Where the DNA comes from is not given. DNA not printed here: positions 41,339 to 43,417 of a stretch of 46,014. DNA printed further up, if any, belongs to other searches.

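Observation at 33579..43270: Orphan 9.6-kb five-gene envelope operon with no recognisable enzymes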

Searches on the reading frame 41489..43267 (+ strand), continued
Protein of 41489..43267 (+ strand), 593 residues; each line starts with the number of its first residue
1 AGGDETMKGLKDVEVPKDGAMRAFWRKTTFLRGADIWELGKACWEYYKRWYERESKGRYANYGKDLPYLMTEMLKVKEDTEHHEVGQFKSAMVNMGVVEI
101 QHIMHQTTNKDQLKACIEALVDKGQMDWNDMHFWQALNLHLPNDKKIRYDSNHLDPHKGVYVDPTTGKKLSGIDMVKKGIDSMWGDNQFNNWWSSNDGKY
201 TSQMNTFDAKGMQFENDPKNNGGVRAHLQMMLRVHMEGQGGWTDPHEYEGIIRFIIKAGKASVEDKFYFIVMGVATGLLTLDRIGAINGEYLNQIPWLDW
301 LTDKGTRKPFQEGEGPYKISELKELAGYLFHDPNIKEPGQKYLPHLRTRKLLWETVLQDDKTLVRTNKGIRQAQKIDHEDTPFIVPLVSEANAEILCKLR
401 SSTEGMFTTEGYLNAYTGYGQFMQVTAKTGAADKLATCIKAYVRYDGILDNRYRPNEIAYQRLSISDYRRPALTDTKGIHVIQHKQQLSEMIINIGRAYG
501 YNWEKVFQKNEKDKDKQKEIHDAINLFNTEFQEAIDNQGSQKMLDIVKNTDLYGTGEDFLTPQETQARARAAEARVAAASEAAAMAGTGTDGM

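Call 77: find_encoding_contigs(protein=P0181, flank=10000, max_places=1)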
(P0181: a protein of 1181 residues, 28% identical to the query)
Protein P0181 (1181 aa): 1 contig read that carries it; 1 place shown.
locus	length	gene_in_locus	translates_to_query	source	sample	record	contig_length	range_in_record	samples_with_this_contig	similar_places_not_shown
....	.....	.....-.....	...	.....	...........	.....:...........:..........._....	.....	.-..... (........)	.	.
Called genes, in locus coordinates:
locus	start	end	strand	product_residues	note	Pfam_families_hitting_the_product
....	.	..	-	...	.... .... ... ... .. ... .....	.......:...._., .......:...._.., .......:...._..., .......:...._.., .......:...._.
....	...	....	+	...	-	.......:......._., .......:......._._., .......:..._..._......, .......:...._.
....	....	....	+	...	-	-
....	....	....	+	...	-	-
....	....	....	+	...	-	-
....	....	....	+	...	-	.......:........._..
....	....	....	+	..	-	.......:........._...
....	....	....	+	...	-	-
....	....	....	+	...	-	-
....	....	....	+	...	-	-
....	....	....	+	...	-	-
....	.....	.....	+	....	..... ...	-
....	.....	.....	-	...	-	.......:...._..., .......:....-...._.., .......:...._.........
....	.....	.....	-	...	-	-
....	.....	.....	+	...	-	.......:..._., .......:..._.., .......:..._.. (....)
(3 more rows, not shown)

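Call 84: search_dna_similar(query=window:41489-43267:+, collection=plasmids, mode=protein, max_evalue=0.001, max_rows=10)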
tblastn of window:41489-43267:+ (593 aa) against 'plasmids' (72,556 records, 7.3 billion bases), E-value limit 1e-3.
No match.

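Call 85: search_dna_similar(query=window:41489-43267:+, collection=phages, mode=protein, max_evalue=0.001, max_rows=10)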
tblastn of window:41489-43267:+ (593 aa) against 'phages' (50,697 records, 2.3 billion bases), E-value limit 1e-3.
No match.

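Call 92: find_encoding_contigs(protein=P0193, flank=10000, max_places=1)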
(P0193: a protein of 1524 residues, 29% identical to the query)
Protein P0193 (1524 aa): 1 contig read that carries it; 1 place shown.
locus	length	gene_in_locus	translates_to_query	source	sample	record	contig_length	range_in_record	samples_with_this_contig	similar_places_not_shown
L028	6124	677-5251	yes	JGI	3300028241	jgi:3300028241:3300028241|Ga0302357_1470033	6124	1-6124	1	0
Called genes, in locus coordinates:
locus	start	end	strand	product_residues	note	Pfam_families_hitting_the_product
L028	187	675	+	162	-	-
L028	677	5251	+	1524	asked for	-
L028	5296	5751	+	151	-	PF00692:dUTPase, PF22769:DCD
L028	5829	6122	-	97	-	?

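Call 93: find_encoding_contigs(protein=P0207, flank=10000, max_places=1)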
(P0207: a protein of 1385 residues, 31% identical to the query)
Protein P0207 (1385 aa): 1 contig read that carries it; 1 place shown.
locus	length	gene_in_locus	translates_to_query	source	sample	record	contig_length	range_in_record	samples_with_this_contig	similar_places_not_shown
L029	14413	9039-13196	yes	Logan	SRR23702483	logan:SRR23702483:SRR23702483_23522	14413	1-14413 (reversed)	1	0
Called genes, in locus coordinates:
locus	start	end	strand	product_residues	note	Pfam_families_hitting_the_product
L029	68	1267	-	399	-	PF01420:Methylase_S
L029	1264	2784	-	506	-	PF12161:HsdM_N, PF02384:N6_Mtase, PF01170:UPF0020, PF07669:Eco57I (weak)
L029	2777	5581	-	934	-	PF04313:HSDR_N (weak), PF00270:DEAD, PF04851:ResIII, PF18766:SWI2_SNF2, PF00271:Helicase_C (weak), PF08463:EcoEI_R_C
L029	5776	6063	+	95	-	-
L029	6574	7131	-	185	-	PF00561:Abhydrolase_1 (faint), PF06821:Ser_hydrolase, PF12697:Abhydrolase_6 (faint)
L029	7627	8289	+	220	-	-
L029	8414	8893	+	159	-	-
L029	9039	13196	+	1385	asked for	-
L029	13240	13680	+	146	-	PF00692:dUTPase, PF22769:DCD (weak)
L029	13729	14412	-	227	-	?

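Call 95: list_cluster_members(proteins=[P0193, P0207, P0202, P0205, P0192, P0186, P0187, P0196, P0199, P0201])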
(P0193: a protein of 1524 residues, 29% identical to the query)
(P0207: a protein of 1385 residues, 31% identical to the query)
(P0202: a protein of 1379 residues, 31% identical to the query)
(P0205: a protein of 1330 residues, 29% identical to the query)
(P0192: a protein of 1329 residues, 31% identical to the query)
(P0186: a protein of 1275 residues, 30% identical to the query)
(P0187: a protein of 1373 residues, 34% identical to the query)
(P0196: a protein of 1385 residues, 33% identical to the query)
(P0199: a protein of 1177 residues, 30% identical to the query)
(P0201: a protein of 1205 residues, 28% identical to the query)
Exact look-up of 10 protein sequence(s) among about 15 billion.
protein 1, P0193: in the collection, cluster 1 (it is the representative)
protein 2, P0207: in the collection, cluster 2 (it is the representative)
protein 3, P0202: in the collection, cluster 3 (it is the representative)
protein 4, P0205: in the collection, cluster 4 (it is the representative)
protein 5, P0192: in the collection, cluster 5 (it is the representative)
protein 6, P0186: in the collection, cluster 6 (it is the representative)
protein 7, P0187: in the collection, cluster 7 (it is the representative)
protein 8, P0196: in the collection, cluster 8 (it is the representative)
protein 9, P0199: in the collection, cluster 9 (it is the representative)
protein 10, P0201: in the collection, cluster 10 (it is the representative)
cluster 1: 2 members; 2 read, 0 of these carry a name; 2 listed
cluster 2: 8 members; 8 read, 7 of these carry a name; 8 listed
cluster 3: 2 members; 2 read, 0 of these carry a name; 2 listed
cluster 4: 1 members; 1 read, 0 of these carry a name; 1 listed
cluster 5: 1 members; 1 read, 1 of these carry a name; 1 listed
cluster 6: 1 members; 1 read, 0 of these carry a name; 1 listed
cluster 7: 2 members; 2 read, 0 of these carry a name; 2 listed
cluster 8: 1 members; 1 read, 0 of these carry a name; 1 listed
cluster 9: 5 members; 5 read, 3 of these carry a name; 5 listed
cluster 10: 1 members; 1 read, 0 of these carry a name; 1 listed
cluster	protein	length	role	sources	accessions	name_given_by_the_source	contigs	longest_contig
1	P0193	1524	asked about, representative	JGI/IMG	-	-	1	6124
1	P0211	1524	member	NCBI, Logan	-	-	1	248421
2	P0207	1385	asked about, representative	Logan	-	-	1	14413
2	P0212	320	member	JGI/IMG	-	hypothetical protein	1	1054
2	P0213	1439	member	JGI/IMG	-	hypothetical protein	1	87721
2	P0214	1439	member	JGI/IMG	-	hypothetical protein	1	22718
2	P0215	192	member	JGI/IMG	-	hypothetical protein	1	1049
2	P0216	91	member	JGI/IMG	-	hypothetical protein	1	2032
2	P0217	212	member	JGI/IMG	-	hypothetical protein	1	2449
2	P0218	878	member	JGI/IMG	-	hypothetical protein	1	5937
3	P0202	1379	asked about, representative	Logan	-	-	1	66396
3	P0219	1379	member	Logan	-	-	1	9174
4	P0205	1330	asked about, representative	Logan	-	-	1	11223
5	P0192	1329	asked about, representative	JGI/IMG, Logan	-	hypothetical protein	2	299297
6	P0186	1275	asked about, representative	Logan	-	-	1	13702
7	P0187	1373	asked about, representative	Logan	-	-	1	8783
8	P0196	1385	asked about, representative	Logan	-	-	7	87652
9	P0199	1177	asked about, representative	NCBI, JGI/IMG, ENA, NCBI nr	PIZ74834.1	hypothetical protein COY06_03650 [Candidatus Peregrinibacteria bacterium ... | MAG: hypothetical protein COY06_03650 [Candidatus Peregrinibacteria bacterium ...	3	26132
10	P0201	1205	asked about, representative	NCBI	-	-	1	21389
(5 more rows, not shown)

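Call 96: find_encoding_contigs(protein=P0211, flank=10000, max_places=1)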
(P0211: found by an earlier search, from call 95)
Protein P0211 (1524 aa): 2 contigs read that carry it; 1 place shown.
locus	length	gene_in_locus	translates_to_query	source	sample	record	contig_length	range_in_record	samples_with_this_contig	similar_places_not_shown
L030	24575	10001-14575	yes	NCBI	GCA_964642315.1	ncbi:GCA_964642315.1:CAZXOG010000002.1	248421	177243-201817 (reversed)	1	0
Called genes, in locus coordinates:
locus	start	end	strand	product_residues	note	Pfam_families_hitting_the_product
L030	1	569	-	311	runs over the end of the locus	-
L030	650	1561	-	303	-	PF01544:CorA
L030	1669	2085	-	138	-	-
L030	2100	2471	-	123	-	-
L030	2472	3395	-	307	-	PF01790:LGT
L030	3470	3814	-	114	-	-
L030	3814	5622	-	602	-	PF07973:tRNA_SAD, PF00587:tRNA-synt_2b, PF03129:HGTP_anticodon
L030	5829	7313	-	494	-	PF01695:IstB_IS21, PF00308:Bac_DnaA, PF03969:AFG1_ATPase (faint), PF00004:AAA (weak), PF13401:AAA_22 (faint), PF08299:Bac_DnaA_C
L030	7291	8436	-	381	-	PF02163:Peptidase_M50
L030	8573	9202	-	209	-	-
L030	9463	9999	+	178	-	-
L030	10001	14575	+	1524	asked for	-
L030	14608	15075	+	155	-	PF00692:dUTPase, PF22769:DCD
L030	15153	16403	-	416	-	PF00091:Tubulin, PF12327:FtsZ_C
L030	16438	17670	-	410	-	PF11104:PilM_2 (faint), PF02491:SHS2_FTSA, PF06723:MreB_Mbl, PF14450:FtsA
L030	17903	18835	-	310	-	PF02739:5_3_exonuc_N, PF01367:5_3_exonuc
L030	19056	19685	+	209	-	-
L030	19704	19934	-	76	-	-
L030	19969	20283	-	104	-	PF01541:GIY-YIG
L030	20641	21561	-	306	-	PF01509:TruB_N, PF16198:TruB_C_2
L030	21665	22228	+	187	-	-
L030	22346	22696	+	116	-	PF04956:TrbC, PF19607:DUF6112 (weak), PF18895:T4SS_pilin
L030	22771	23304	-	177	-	PF05239:PRC (faint)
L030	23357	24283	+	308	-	PF13793:Pribosyltran_N, PF00156:Pribosyltran, PF14572:Pribosyl_synth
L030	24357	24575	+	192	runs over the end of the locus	-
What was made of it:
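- In L030 the g1+g5 pair lies close to ftsA-ftsZ and dnaA (call 96).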

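Call 98: search_protein_families(library=pfam, alignment_id=A7, max_evalue=0.1)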
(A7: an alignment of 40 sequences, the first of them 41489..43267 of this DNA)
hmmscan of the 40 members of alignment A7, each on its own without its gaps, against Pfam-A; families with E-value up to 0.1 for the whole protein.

A. member 1, window:41489-43267:+ (593 aa): 2 families
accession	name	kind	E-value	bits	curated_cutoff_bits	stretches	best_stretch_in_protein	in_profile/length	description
PF20275.3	CTD10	-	0.045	14.7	28.1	1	491-579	43-126/134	C-terminal domain 10 of the ABC-three component (ABC-3C) systems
PF16901.10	DAO_C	-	0.095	13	31.4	0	489-547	30-90/126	C-terminal domain of alpha-glycerophosphate oxidase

B. families by the number of members that match (of 40 scanned): 29 families (the first 25 are shown)
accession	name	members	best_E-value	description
PF07832.17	Bse634I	1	0.0046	Cfr10I/Bse634I restriction endonuclease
PF07318.18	DUF1464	1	0.0061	Protein of unknown function (DUF1464)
PF17482.7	Phage_sheath_1C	1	0.0069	Phage tail sheath C-terminal domain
PF14837.11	INTS5_N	1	0.0082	Integrator complex subunit 5 N-terminus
PF05476.16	PET122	1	0.0097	PET122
PF07426.16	Dynactin_p22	1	0.011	Dynactin subunit p22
PF12010.13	DUF3502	1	0.011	Domain of unknown function (DUF3502)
PF01865.21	PhoU_div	1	0.014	Protein of unknown function DUF47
PF10206.14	WRW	1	0.017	Mitochondrial F1F0-ATP synthase, subunit f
PF06480.20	FtsH_ext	1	0.018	FtsH Extracellular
PF00075.30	RNase_H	1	0.018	RNase H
PF22215.1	MLKL_N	1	0.027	Mixed lineage kinase domain-like N-terminal domain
PF02206.23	WSN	1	0.035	Domain of unknown function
PF09496.15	CENP-O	1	0.041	Cenp-O kinetochore centromere component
PF00497.25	SBP_bac_3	1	0.042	Bacterial extracellular solute-binding proteins, family 3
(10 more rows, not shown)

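Call 107: list_cluster_members(proteins=[L030:5829-7313:-, L030:16438-17670:-, L030:15153-16403:-, L030:3814-5622:-, L030:9463-9999:+, L030:14608-15075:+, L030:650-1561:-, L030:2472-3395:-, L030:20641-21561:-, L030:23357-24283:+])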
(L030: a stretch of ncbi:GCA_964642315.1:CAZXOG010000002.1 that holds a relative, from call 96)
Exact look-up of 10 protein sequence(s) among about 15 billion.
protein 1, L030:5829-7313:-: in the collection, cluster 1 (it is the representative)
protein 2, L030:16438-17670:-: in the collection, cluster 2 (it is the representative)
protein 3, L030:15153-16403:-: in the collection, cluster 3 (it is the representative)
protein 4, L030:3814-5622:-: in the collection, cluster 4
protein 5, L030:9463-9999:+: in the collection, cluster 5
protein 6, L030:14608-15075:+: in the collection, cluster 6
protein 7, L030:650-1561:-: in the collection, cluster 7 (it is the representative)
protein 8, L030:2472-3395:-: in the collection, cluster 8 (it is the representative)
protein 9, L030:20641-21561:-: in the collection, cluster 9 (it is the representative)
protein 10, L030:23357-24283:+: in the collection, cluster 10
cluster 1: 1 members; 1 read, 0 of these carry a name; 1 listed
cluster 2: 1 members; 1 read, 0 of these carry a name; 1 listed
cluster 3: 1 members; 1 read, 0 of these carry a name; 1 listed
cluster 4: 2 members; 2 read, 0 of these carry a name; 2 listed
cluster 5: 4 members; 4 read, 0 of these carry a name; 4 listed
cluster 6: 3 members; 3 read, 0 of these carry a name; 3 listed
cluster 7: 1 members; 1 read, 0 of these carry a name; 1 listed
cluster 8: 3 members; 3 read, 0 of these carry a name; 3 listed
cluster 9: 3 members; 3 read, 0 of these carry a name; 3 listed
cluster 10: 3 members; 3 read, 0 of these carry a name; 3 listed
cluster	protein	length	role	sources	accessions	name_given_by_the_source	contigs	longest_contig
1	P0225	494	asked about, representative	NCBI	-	-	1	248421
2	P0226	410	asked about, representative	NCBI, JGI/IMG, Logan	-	-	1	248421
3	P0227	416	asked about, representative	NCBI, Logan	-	-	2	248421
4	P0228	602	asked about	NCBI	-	-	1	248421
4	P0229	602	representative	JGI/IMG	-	-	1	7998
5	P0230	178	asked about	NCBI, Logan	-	-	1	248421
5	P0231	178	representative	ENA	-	-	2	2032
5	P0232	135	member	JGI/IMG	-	-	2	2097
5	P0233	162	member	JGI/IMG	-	-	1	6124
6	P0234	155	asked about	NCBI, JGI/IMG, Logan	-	-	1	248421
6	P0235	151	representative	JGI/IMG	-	-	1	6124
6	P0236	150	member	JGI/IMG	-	-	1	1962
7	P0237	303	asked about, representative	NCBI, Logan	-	-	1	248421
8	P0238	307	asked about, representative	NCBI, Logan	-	-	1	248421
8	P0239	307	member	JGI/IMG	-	-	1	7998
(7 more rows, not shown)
